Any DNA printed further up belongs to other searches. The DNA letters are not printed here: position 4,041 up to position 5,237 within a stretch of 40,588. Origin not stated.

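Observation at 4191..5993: Tandem paralogs with two conserved Asp-rich motifs (DDYxD and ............), possible novel isoprenoid-synthase-fold enzymes, next to a SAM methyltransferase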

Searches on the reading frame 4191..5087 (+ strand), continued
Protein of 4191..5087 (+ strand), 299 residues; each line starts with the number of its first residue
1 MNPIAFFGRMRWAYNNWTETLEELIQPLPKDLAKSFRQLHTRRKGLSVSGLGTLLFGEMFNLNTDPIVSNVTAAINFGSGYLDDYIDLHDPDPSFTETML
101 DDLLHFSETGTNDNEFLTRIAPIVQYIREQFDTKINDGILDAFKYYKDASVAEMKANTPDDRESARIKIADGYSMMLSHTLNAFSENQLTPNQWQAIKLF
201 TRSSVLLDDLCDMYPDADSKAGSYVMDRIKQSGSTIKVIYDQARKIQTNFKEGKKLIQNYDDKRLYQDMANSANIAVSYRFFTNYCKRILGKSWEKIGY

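Call 60: find_encoding_contigs(protein=P0010, flank=10000, max_places=3)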
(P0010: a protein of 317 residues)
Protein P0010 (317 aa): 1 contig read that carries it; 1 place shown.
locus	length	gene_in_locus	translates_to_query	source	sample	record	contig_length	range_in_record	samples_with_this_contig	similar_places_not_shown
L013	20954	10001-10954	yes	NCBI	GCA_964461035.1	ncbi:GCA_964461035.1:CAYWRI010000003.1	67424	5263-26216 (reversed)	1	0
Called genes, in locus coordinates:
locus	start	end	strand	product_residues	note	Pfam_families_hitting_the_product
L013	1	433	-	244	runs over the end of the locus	PF00237:Ribosomal_L22 (weak)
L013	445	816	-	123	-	PF00203:Ribosomal_S19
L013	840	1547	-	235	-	PF03947:Ribosomal_L2_C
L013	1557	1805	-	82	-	PF00276:Ribosomal_L23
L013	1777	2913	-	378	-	PF00573:Ribosomal_L4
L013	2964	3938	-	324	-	PF00297:Ribosomal_L3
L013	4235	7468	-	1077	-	-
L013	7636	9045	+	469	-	PF00391:PEP-utilizers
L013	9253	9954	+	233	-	PF00300:His_Phos_1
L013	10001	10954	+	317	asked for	-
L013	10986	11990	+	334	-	PF17835:NOG1_N, PF01926:MMR_HSR1, PF02421:FeoB_N, PF06858:NOG1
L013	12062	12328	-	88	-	-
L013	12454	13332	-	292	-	-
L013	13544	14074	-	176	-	-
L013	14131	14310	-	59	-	-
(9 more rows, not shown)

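Call 61: find_encoding_contigs(protein=P0011, flank=10000, max_places=3)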
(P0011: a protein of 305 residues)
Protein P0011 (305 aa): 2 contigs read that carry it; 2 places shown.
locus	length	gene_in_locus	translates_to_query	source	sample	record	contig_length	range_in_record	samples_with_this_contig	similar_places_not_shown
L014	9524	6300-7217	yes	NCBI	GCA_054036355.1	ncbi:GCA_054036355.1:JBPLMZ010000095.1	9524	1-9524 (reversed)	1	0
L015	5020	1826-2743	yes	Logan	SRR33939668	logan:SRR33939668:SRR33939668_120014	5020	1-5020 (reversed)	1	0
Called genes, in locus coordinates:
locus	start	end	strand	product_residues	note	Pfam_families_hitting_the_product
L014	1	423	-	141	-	?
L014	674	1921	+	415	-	PF04851:ResIII, PF00270:DEAD, PF00271:Helicase_C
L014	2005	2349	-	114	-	PF01638:HxlR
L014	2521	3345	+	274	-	PF00037:Fer4 (faint), PF12837:Fer4_6 (weak), PF12838:Fer4_7 (faint), PF13237:Fer4_10, PF14697:Fer4_21 (weak), PF13187:Fer4_9 (weak), PF27217:AF_0155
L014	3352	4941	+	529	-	PF03063:Prismane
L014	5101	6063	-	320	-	PF03595:SLAC1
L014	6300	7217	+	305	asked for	-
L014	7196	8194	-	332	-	PF13412:HTH_24 (weak), PF01037:AsnC_trans_reg (faint)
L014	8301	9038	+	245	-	-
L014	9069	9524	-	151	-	?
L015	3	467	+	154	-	?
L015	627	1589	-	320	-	PF03595:SLAC1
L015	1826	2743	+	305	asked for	-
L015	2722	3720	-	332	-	PF13412:HTH_24 (weak), PF01037:AsnC_trans_reg (faint)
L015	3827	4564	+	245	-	-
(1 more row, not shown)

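Call 62: find_encoding_contigs(protein=P0013, flank=10000, max_places=3)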
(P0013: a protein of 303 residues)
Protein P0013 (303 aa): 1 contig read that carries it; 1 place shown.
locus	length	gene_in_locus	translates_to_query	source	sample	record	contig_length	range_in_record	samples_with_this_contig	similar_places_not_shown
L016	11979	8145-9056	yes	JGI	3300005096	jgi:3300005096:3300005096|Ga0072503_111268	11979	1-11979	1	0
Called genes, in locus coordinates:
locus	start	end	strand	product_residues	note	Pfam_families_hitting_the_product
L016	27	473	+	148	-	PF00079:Serpin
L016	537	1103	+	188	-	PF25213:HVO_A0261_N (weak), PF01022:HTH_5, PF01047:MarR (weak), PF12840:HTH_20, PF13412:HTH_24, PF14947:HTH_45 (weak), PF25212:HVO_A0114 (weak), PF01325:Fe_dep_repress (weak), +3 more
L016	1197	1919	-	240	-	PF01978:TrmB, PF03965:Penicillinase_R (faint)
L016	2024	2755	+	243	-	PF01209:Ubie_methyltran, PF05175:MTS (faint), PF13847:Methyltransf_31, PF08241:Methyltransf_11, PF08242:Methyltransf_12, PF13649:Methyltransf_25, PF20922:Anamorsin_N (faint)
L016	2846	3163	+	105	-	PF01906:YbjQ_1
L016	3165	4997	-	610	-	-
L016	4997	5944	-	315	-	PF07584:BatA, PF00092:VWA, PF13519:VWA_2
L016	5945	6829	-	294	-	PF01882:DUF58, PF13519:VWA_2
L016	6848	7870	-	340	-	PF00493:MCM (weak), PF20030:bpMoxR, PF01078:Mg_chelatase (faint), PF00004:AAA (weak), PF07726:AAA_3, PF07728:AAA_5, PF17863:AAA_lid_2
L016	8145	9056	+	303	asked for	-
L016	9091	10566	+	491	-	PF00587:tRNA-synt_2b, PF03129:HGTP_anticodon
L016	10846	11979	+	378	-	PF02384:N6_Mtase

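Call 69: fold_search(model_id=the predicted structure, library=pdb)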
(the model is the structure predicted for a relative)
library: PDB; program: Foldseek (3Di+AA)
matches with E <= 10: 453; with E <= 0.001: 0
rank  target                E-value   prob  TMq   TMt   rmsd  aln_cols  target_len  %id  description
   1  6egk_A                1.8e-03  1.00  0.52  0.51   8.2       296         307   10  T181N Cucumene Synthase (released 2018-10-31)
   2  6m7f_A                1.9e-03  1.00  0.56  0.57   6.3       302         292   12  Wild-type Cucumene Synthase (released 2018-10-31)
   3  6egk_B                2.3e-03  1.00  0.58  0.58   6.1       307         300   12  T181N Cucumene Synthase (released 2018-10-31)
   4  9hqb_B                2.4e-03  1.00  0.58  0.55   5.8       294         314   12  1-Epi-Cubenol Synthase from Nonomuraea coxensis (NcECS) in complex with 2,3-DHFPP (released 2025-12-24)
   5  9c7i_C                2.9e-03  1.00  0.49  0.50   7.1       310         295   12  Crystal structure of caryolan-1-ol synthase from S. griseus with PEG molecule in the active site (released 2024-11-06)
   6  9hqb_D                3.1e-03  1.00  0.54  0.56   5.9       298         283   11  1-Epi-Cubenol Synthase from Nonomuraea coxensis (NcECS) in complex with 2,3-DHFPP (released 2025-12-24)
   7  9hqa_B                3.2e-03  1.00  0.60  0.56   5.6       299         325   11  1-Epi-Cubenol Synthase from Nonomuraea coxensis (NcECS) in complex with pyrophosphate (released 2025-12-24)
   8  9c7j_C                3.7e-03  1.00  0.51  0.51   6.7       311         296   11  Crystal structure of caryolan-1-ol synthase complexed with 2-fluorofarnesyl diphosphate (released 2024-11-06)
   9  9c7j_A                4.2e-03  1.00  0.54  0.53   6.7       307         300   13  Crystal structure of caryolan-1-ol synthase complexed with 2-fluorofarnesyl diphosphate (released 2024-11-06)
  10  9hqa_A                4.3e-03  1.00  0.59  0.56   5.6       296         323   11  1-Epi-Cubenol Synthase from Nonomuraea coxensis (NcECS) in complex with pyrophosphate (released 2025-12-24)
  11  9c7i_B                5.0e-03  1.00  0.48  0.48   7.5       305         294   11  Crystal structure of caryolan-1-ol synthase from S. griseus with PEG molecule in the active site (released 2024-11-06)
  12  9c7k_B                5.6e-03  1.00  0.60  0.58   6.0       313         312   11  Crystal structure of pentalenene synthase variant F76A with PEG molecule in the active site (released 2024-11-06)
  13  9hqb_A                5.9e-03  1.00  0.58  0.54   5.7       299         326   12  1-Epi-Cubenol Synthase from Nonomuraea coxensis (NcECS) in complex with 2,3-DHFPP (released 2025-12-24)
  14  3adz                  6.1e-03  1.00  0.53  0.56   6.9       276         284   15  Crystal structure of the C(30) carotenoid dehydrosqualene synthase from Staphylococcus aureus complexed with intermediat (released 2010-11-24)
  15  3vjd                  6.7e-03  1.00  0.54  0.56   6.1       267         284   15  Crystal structure of the Y248A mutant of C(30) carotenoid dehydrosqualene synthase from Staphylococcus aureus (released 2012-04-11)
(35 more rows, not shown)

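Call 81: search_protein_families(library=padloc, proteins=[window:4191-5087:+], max_evalue=0.01)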
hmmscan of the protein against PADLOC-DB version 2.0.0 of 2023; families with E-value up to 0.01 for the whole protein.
window:4191-5087:+ (299 aa): 0 families

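Call 82: search_protein_families(library=phrogs, proteins=[window:4191-5087:+], max_evalue=0.01)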
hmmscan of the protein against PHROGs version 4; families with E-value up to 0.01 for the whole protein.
window:4191-5087:+ (299 aa): 0 families

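Call 89: find_related_loci(query=A1, collection=metagenome_contigs, flank=10000)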
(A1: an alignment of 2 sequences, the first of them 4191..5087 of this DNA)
Query A1 (299 aa) in metagenome_contigs; peptide patterns used: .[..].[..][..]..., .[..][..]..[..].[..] (x = any residue, [..] = any of these).
315 stretches matched a pattern, but none encodes a relative of the query by tblastn (E <= 1e-3).

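Call 90: find_related_loci(query=A3, collection=metagenome_contigs, flank=10000)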
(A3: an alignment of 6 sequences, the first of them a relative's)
Query A3 (308 aa) in metagenome_contigs; peptide patterns used: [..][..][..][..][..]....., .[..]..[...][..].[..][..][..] (x = any residue, [..] = any of these).
543 stretches matched a pattern; 2 encode a relative of the query (tblastn E <= 1e-3); 2 distinct loci.
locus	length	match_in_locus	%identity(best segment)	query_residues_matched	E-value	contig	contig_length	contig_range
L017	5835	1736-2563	44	13-290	2e-74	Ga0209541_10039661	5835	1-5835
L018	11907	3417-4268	35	1-285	5e-53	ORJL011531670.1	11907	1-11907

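Call 93: search_protein_families(library=pfam, proteins=[L017:1697-3040:+, L017:3331-4200:+, L018:4314-5300:+, L018:5243-6022:+], max_evalue=0.01)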
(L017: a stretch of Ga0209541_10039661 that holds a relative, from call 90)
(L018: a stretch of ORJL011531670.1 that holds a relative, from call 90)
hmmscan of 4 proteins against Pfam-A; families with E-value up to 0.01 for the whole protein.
L017:1697-3040:+ (448 aa): 1 family
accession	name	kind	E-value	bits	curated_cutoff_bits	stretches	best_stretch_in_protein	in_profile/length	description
PF02397.22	Bac_transf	-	6.2e-30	104.5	27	1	287-397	33-136/179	Bacterial sugar transferase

L017:3331-4200:+ (290 aa): 0 families

L018:4314-5300:+ (329 aa): 0 families

L018:5243-6022:+ (260 aa): 0 families

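Call 94: search_solved_structures(query=L017:2570-3040:+, max_evalue=0.01, show_alignments=1)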
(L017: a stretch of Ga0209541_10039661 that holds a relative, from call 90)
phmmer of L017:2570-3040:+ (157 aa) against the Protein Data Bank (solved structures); distinct sequences matched with E-value up to 0.01: 7.
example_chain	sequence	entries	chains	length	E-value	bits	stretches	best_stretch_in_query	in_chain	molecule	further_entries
8e37_B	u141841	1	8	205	3.1e-16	62.8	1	1-105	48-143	N,N'-diacetylbacilliosaminyl-1-phosphate transferase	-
8g1n_A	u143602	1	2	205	7.9e-16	61.5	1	1-105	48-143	N,N'-diacetylbacilliosaminyl-1-phosphate transferase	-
30us_A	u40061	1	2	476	5.1e-13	52.4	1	4-91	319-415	UDP-Gal::undecaprenolphosphate Gal-1-P transferase WbaP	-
9s7s_A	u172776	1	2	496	5.5e-13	52.3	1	4-91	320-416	UDP-Gal::undecaprenolphosphate Gal-1-P transferase WbaP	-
30wc_A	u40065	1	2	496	5.5e-13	52.3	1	4-91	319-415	Undecaprenyl-phosphate galactose phosphotransferase WbaP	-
9s8l_A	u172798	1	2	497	5.5e-13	52.3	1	4-91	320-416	UDP-Gal::undecaprenolphosphate Gal-1-P transferase WbaP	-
8t53_A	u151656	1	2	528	4.6e-12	49.3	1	41-92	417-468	Undecaprenyl-phosphate galactose phosphotransferase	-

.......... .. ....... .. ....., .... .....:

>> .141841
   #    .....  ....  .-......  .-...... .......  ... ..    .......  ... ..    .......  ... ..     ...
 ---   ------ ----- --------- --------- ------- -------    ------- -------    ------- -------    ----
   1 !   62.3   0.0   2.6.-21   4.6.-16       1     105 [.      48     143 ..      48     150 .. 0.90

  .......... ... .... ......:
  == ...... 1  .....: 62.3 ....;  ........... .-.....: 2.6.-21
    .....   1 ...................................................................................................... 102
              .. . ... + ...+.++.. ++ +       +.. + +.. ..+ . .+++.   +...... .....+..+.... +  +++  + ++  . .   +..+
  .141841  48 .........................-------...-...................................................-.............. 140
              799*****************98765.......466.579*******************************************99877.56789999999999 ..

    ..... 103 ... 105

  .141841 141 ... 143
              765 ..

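Call 98: find_related_loci(query=A3, collection=viral_contigs, flank=8000)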
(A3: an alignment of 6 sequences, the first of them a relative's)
Query A3 (308 aa) in viral_contigs; peptide patterns used: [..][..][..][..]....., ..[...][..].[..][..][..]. (x = any residue, [..] = any of these).
104 stretches matched a pattern, but none encodes a relative of the query by tblastn (E <= 1e-3).

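Call 99: find_related_loci(query=A1, collection=viral_contigs, flank=8000)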
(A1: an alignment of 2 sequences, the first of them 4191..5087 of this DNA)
Query A1 (299 aa) in viral_contigs; peptide patterns used: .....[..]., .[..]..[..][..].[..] (x = any residue, [..] = any of these).
131 stretches matched a pattern, but none encodes a relative of the query by tblastn (E <= 1e-3).
